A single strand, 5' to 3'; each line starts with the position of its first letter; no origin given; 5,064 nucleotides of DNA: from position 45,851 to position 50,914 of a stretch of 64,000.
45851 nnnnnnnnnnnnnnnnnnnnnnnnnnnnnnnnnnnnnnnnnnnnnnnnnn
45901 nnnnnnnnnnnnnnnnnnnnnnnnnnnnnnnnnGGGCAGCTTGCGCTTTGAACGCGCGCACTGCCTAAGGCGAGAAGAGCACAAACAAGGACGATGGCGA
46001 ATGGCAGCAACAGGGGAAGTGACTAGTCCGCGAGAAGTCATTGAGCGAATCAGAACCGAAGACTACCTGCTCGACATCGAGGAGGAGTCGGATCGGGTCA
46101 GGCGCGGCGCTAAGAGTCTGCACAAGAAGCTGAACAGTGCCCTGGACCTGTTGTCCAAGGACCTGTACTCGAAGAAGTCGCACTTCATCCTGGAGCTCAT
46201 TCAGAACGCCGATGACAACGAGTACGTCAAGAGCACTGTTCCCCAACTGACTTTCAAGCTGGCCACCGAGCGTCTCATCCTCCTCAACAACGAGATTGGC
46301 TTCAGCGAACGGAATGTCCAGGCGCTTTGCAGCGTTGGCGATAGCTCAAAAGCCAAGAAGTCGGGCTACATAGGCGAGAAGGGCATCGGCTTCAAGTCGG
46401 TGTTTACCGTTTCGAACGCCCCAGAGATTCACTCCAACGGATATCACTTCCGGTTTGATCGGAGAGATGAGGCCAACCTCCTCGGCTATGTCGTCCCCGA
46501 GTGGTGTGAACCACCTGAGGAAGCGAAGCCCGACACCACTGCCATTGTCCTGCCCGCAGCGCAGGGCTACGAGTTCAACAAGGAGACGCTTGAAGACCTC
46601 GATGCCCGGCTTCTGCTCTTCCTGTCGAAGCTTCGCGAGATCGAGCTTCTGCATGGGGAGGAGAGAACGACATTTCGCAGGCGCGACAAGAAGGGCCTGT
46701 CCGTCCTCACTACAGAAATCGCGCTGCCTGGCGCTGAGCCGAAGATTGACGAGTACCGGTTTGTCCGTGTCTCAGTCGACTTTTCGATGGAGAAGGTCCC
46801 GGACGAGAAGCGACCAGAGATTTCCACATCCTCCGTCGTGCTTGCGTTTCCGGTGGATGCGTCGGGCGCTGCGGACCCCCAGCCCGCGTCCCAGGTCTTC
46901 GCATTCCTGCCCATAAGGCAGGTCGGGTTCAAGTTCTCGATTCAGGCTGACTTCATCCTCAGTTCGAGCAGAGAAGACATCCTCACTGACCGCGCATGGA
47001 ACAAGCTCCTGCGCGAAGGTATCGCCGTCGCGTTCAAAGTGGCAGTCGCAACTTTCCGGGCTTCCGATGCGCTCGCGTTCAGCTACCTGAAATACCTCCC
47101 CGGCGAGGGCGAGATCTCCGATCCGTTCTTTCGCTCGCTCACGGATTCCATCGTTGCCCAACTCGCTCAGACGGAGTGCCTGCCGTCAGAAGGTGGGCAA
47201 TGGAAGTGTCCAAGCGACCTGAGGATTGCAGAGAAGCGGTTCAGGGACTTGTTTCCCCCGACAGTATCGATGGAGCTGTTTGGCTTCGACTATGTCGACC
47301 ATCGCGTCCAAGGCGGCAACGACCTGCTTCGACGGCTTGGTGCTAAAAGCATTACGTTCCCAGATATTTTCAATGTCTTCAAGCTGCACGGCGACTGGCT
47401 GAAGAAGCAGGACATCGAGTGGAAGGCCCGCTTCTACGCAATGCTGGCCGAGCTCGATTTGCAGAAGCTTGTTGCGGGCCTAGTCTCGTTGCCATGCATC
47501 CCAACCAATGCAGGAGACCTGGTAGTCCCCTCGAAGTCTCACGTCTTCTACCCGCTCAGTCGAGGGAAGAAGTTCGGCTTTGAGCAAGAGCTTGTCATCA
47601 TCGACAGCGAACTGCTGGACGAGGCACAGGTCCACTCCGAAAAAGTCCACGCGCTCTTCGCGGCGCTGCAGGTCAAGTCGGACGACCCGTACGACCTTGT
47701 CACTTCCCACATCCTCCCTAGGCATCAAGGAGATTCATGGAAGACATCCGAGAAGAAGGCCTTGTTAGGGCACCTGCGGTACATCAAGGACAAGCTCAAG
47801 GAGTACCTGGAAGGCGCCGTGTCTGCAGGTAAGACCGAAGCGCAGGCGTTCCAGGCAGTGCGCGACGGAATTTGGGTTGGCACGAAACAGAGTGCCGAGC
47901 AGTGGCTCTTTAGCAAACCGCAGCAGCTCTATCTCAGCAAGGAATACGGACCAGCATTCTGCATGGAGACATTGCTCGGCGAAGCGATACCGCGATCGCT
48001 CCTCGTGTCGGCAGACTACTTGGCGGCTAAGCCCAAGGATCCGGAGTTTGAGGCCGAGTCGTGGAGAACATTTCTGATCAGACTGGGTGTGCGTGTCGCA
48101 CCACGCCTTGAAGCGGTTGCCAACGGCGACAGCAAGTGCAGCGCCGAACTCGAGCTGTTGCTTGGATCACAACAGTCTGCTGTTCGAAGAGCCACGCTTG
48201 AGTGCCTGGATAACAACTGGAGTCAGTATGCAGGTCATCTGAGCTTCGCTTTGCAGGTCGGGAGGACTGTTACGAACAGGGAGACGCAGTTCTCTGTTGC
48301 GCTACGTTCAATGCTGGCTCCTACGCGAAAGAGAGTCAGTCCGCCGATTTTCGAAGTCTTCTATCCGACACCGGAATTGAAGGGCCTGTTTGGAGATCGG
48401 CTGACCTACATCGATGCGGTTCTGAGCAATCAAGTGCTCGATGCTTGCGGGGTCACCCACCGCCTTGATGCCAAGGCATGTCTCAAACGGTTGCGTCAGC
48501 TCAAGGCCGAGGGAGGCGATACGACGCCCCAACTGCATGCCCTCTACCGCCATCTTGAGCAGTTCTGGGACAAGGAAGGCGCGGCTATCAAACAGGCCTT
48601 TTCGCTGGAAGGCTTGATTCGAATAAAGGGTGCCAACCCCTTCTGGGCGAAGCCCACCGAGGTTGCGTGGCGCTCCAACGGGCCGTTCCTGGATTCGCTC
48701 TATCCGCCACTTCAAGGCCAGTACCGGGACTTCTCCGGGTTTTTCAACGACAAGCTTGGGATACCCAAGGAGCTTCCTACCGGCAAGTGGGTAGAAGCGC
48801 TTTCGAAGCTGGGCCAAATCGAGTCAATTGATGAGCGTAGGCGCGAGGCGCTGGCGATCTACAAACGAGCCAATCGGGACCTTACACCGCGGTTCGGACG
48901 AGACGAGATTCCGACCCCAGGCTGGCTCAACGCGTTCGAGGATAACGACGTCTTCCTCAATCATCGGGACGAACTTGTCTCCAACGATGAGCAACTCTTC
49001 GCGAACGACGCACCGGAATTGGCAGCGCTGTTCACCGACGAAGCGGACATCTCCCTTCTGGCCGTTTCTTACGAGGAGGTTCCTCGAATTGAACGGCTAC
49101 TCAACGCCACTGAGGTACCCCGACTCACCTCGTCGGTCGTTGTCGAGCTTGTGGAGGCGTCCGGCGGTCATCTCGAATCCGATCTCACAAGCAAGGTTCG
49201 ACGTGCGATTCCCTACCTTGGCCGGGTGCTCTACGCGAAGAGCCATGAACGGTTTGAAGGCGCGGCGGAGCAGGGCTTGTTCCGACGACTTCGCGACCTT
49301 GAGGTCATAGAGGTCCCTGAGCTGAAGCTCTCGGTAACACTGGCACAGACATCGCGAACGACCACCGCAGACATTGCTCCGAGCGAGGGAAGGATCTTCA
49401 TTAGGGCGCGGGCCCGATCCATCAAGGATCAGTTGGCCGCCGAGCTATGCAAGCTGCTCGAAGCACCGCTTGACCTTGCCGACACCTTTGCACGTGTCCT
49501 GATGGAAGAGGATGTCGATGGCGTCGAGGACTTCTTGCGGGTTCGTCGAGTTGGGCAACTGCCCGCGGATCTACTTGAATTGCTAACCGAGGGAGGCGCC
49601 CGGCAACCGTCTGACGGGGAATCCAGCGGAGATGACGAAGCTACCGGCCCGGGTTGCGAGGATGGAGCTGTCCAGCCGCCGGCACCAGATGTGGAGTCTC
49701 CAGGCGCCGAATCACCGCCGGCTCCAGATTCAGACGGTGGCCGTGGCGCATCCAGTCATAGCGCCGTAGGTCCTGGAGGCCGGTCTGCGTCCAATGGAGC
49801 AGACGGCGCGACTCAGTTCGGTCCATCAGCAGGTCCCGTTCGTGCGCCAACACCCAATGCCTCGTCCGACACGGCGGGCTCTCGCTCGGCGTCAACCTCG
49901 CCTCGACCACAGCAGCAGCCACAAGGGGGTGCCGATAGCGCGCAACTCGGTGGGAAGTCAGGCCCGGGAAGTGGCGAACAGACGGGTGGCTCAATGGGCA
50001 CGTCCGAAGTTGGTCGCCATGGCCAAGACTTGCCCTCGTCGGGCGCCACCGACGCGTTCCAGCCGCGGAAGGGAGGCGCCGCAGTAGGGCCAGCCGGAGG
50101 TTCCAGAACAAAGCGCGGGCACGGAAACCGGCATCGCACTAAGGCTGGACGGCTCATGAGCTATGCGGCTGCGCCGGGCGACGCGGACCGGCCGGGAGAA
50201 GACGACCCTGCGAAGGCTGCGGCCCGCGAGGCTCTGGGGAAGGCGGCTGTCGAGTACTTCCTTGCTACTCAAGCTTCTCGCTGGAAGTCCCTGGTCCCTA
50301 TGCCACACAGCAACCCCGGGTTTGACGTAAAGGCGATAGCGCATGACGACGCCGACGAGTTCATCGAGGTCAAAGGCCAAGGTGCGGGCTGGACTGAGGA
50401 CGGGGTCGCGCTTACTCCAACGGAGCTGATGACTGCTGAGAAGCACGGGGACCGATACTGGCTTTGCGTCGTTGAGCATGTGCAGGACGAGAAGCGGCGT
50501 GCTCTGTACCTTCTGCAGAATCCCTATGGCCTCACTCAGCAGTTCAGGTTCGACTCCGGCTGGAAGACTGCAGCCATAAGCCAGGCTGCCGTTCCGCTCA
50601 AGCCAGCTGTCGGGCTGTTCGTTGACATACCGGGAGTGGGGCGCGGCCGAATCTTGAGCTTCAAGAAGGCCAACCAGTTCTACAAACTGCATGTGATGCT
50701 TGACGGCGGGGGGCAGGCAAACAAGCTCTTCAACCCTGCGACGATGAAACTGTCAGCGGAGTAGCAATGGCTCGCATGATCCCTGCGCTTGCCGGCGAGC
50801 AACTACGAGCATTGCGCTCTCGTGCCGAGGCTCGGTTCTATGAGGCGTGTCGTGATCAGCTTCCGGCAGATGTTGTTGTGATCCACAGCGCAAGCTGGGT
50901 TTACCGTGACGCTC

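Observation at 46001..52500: Candidate novel two-gene defence system: NO VEIN-like GHKL ATPase-DUF3883 nuclease giant plus NERD-SF1 helicase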

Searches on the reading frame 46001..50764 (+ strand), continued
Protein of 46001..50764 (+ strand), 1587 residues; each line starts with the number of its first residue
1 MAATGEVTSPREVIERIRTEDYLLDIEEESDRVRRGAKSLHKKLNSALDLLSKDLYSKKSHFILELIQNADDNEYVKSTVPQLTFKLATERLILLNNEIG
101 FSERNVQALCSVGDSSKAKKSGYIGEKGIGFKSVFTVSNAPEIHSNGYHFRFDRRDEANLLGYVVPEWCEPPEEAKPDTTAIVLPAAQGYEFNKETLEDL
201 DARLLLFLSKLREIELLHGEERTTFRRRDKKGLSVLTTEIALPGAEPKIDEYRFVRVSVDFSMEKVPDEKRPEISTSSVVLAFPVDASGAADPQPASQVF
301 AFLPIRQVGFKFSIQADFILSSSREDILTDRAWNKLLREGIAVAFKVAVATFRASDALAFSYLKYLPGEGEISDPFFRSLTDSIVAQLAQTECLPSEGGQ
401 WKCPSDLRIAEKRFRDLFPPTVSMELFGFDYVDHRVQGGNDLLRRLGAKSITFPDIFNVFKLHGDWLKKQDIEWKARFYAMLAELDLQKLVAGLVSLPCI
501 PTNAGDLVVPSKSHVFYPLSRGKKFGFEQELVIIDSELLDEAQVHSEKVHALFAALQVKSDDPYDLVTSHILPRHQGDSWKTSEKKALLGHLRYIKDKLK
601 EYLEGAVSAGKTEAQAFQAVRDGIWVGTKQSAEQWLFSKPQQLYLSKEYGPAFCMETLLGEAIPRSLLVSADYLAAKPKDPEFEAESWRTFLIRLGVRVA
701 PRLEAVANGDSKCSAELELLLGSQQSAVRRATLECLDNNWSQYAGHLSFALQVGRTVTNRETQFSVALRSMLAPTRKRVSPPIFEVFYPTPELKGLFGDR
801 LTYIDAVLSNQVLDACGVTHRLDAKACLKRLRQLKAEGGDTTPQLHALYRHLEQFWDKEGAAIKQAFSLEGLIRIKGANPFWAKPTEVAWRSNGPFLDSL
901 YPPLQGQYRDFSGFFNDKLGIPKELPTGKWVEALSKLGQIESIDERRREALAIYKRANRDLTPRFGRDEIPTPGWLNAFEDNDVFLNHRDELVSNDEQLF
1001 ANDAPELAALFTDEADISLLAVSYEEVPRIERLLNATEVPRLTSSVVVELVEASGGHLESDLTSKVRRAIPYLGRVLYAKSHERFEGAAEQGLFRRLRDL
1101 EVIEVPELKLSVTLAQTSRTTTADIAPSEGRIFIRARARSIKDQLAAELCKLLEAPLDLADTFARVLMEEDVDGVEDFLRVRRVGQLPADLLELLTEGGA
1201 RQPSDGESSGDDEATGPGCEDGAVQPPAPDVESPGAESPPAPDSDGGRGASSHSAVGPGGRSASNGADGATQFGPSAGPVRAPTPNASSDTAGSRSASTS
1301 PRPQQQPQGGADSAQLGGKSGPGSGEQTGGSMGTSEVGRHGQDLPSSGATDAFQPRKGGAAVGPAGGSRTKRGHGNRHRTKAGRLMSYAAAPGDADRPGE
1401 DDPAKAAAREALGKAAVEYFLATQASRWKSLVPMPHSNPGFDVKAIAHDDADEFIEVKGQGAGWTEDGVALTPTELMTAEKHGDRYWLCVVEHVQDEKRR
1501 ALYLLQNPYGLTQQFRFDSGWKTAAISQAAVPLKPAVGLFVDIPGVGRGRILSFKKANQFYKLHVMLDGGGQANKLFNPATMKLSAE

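Call 64: search_protein_families(library=pfam, proteins=[L008:6401-9883:+, L008:4506-6398:+, L002:5689-9948:+, L006:8179-9576:+], max_evalue=0.001)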
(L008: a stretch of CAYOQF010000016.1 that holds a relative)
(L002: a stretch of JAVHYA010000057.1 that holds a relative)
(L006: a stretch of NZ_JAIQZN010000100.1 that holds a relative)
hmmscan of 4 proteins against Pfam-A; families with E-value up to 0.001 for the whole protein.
L008:6401-9883:+ (1160 aa): 4 families
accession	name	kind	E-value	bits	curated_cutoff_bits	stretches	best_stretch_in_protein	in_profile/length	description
PF19778.5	RE_endonuc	-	5.9e-27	94.1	23.4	1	871-978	2-106/108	Endonuclease domain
PF04851.21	ResIII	-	1.9e-13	51.1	22.5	1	98-255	27-162/164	Type III restriction enzyme, res subunit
PF00717.28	Peptidase_S24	-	1.8e-09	37.7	23.3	1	1014-1149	1-114/116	Peptidase S24-like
PF00270.35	DEAD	-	3.1e-07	30.7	26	1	98-256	18-161/167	DEAD/DEAH box helicase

L008:4506-6398:+ (630 aa): 1 family
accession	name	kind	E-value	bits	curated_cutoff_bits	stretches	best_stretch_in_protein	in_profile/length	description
PF01555.25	N6_N4_Mtase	-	5.9e-28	98.8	26.7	1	115-437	1-199/221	DNA methylase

L002:5689-9948:+ (1419 aa): 6 families
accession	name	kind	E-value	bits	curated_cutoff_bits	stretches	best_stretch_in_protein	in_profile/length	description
PF13086.12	AAA_11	-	1.7e-21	77.6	27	2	923-994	2-77/257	AAA domain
PF13087.12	AAA_12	-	2.1e-15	57.2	27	1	1150-1366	15-191/195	AAA domain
PF13245.12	AAA_19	-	2e-14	54.4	25.1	1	927-1121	1-132/134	AAA domain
PF13604.12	AAA_30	-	5.5e-12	46.3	27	1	923-1125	2-135/191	AAA domain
PF02562.22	PhoH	-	1e-05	25.6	27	0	923-987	5-65/205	PhoH-like protein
PF00580.27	UvrD-helicase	-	5.8e-05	23.3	23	1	923-1000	1-74/271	UvrD/REP helicase N-terminal domain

L006:8179-9576:+ (465 aa): 0 families

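Call 74: find_encoding_contigs(protein=window:46001-50764:+, flank=2000, max_places=4)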
Protein window:46001-50764:+ (1587 aa): 5 contigs read that carry it; 2 places shown.
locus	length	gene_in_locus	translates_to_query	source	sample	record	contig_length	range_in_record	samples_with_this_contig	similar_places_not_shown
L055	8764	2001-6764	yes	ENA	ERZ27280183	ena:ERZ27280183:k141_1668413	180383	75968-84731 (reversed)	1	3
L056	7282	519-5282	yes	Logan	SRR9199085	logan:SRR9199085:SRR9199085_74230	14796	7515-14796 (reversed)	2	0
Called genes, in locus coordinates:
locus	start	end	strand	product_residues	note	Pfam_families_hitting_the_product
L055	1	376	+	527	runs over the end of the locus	PF00117:GATase, PF07722:Peptidase_C26, PF02540:NAD_synthase (weak), PF00958:GMP_synt_C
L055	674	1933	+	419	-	PF13356:Arm-DNA-bind_3, PF14659:Phage_int_SAM_3, PF22022:Phage_int_M, PF00589:Phage_integrase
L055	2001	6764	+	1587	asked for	PF25794:SACS, PF13020:NOV_C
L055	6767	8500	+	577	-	PF08378:NERD (weak), PF13191:AAA_16 (faint), PF04851:ResIII (weak), PF00580:UvrD-helicase (faint), PF13245:AAA_19 (weak), PF09848:SLFN-g3_helicase (weak), PF13538:UvrD_C_2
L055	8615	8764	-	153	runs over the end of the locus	PF05930:Phage_AlpA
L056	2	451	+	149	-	?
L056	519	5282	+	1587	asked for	PF25794:SACS, PF13020:NOV_C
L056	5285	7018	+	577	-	PF08378:NERD (weak), PF13191:AAA_16 (faint), PF04851:ResIII (weak), PF00580:UvrD-helicase (faint), PF13245:AAA_19 (weak), PF09848:SLFN-g3_helicase (weak), PF13538:UvrD_C_2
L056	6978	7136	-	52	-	-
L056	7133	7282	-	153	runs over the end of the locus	PF05930:Phage_AlpA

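Call 81: search_protein_families(library=padloc, proteins=[L004:9866-14146:+, L005:10001-14602:+, L008:9917-14362:+, L007:10001-14776:+], max_evalue=1e-10)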
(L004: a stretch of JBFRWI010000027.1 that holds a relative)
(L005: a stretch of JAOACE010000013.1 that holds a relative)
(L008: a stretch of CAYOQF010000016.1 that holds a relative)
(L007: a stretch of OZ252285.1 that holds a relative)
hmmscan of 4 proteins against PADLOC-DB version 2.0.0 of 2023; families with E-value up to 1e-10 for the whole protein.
L004:9866-14146:+ (1426 aa): 7 families
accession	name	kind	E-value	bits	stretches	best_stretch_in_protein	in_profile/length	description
PDLC03972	TmtA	-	3.3e-267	888.1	1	51-1425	4-1301/1302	-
PDLC03966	TmtA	-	2.1e-150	501.2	2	49-904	2-1012/1655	-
PDLC03968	TmtA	-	3.3e-83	278.2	1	78-907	56-930/1486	-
PDLC03964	TmtA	-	1.9e-66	223.1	2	102-1094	50-1103/1538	-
PDLC03965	TmtA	-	6.3e-66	221.2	2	101-731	33-688/1370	-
PDLC03971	TmtA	-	9.9e-44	147.3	1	100-393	56-407/1782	-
PDLC03969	TmtA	-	1.2e-35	120.5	2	102-500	33-459/1563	-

L005:10001-14602:+ (1533 aa): 6 families
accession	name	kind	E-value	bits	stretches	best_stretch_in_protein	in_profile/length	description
PDLC03972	TmtA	-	2.4e-225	749.4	2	5-937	4-918/1302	-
PDLC03966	TmtA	-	3.9e-147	490.3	1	4-1512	3-1625/1655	-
PDLC03968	TmtA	-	1.9e-89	298.9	1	23-1501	44-1438/1486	-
PDLC03964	TmtA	-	1.6e-62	210.1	2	56-934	51-939/1538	-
PDLC03965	TmtA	-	3.5e-49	165.8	1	55-818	34-802/1370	-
PDLC03971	TmtA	-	2.6e-35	119.4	1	54-343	57-408/1782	-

L008:9917-14362:+ (1481 aa): 7 families
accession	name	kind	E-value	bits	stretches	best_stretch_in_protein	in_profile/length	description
PDLC03966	TmtA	-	2.7e-66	222.3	2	37-405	26-428/1655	-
PDLC03972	TmtA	-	1.1e-64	217.2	2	41-635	28-583/1302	-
PDLC03968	TmtA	-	1.6e-46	156.6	1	15-400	36-419/1486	-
PDLC03964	TmtA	-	4.4e-40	135.7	2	42-148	31-137/1538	-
PDLC03969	TmtA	-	3e-35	119.2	2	1264-1465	1300-1504/1563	-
PDLC03965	TmtA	-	2.8e-30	103.1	1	49-413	27-408/1370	-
PDLC03971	TmtA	-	1.1e-29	100.7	1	55-144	55-145/1782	-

L007:10001-14776:+ (1592 aa): 7 families
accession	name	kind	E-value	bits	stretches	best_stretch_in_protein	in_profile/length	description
PDLC03966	TmtA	-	8.1e-134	446.2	2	2-691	3-784/1655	-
PDLC03972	TmtA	-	2.1e-105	352.1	2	4-684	5-672/1302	-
PDLC03969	TmtA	-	8.4e-86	286.8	2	791-1564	878-1534/1563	-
PDLC03968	TmtA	-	3e-72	241.9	2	38-718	69-751/1486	-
PDLC03965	TmtA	-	1.6e-55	186.8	2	47-701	34-693/1370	-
PDLC03964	TmtA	-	7.5e-51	171.4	2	181-696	211-702/1538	-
PDLC03971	TmtA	-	9.6e-27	91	1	49-143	59-167/1782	-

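Call 97: find_related_loci(query=A2, collection=viral_contigs, flank=7000)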
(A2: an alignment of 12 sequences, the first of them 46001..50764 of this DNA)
Query A2 (1587 aa) in viral_contigs; peptide patterns used: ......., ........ (x = any residue, [..] = any of these).
67 stretches matched a pattern; 4 encode a relative of the query (tblastn E <= 1e-3); 4 distinct loci.
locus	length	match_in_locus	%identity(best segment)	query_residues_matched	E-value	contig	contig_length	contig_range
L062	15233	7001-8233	34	7-410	4e-59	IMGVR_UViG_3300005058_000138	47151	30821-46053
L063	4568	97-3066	28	8-366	3e-23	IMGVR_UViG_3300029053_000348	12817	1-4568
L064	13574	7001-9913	25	42-383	1e-19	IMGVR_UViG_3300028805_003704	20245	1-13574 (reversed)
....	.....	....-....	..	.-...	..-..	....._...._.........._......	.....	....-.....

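Call 99: find_encoding_contigs(protein=P0114, flank=6000, max_places=2)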
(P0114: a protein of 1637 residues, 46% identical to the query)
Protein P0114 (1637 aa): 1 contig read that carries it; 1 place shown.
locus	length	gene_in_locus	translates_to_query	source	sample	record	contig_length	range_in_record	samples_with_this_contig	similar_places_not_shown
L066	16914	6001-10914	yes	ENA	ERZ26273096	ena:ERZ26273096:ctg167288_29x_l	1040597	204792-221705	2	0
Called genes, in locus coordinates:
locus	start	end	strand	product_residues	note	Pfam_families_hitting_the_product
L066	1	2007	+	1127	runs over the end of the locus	PF06114:Peptidase_M78 (weak), PF13538:UvrD_C_2 (faint), PF00580:UvrD-helicase, PF13086:AAA_11 (weak), PF13245:AAA_19, PF13604:AAA_30 (faint), PF13361:UvrD_C, PF12705:PDDEXK_1, +1 more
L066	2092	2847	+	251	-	PF14452:Multi_ubiq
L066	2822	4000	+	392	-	PF20590:DUF6791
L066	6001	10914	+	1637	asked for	PF25794:SACS (weak), PF13020:NOV_C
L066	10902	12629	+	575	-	PF00580:UvrD-helicase (faint), PF13245:AAA_19 (faint), PF13538:UvrD_C_2 (weak)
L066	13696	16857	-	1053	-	PF04313:HSDR_N, PF04851:ResIII, PF18766:SWI2_SNF2, PF22679:T1R_D3-like, PF12008:EcoR124_C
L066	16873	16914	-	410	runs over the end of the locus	PF01420:Methylase_S (weak)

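Call 100: find_encoding_contigs(protein=P0091, flank=6000, max_places=2)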
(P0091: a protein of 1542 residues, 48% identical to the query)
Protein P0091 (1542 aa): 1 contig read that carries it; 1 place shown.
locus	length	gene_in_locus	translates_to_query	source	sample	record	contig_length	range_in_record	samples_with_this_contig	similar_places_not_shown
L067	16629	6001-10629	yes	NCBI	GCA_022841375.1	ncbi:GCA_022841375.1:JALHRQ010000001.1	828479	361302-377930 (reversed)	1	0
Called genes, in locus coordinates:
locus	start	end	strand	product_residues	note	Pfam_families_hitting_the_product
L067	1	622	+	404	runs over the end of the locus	PF01420:Methylase_S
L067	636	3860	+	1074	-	PF04313:HSDR_N, PF04851:ResIII, PF18766:SWI2_SNF2, PF22679:T1R_D3-like, PF11867:T1RH-like_C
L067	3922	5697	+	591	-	PF03235:GmrSD_N, PF07510:GmrSD_C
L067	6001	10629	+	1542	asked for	PF25794:SACS, PF13020:NOV_C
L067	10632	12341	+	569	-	PF08378:NERD, PF04851:ResIII (weak), PF00580:UvrD-helicase (faint), PF13245:AAA_19 (weak), PF09848:SLFN-g3_helicase (weak), PF13538:UvrD_C_2 (weak)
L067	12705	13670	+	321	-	PF03401:TctC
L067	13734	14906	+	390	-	PF06500:FrsA-like, PF00561:Abhydrolase_1 (faint), PF01738:DLH (faint), PF12146:Hydrolase_4 (weak), PF12697:Abhydrolase_6 (weak), PF12740:PETase (faint), PF00326:Peptidase_S9, PF12146:Hydrolase_4 (weak)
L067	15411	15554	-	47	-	-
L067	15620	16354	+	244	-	PF10727:Rossmann-like, PF03446:NAD_binding_2 (weak), PF03807:F420_oxidored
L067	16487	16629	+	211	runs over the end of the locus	PF18765:Polbeta (weak)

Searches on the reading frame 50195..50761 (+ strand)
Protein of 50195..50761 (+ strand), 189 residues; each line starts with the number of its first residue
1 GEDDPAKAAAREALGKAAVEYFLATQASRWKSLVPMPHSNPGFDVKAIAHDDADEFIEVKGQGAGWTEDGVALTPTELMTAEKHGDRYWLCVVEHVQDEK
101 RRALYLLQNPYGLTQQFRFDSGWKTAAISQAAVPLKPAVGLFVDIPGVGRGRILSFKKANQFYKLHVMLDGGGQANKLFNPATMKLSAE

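Call 85: search_solved_structures(query=A5, max_evalue=1, show_alignments=2)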
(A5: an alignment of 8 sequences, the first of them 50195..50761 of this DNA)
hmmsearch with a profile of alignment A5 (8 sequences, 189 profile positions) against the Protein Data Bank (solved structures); distinct sequences matched with E-value up to 1: 0.
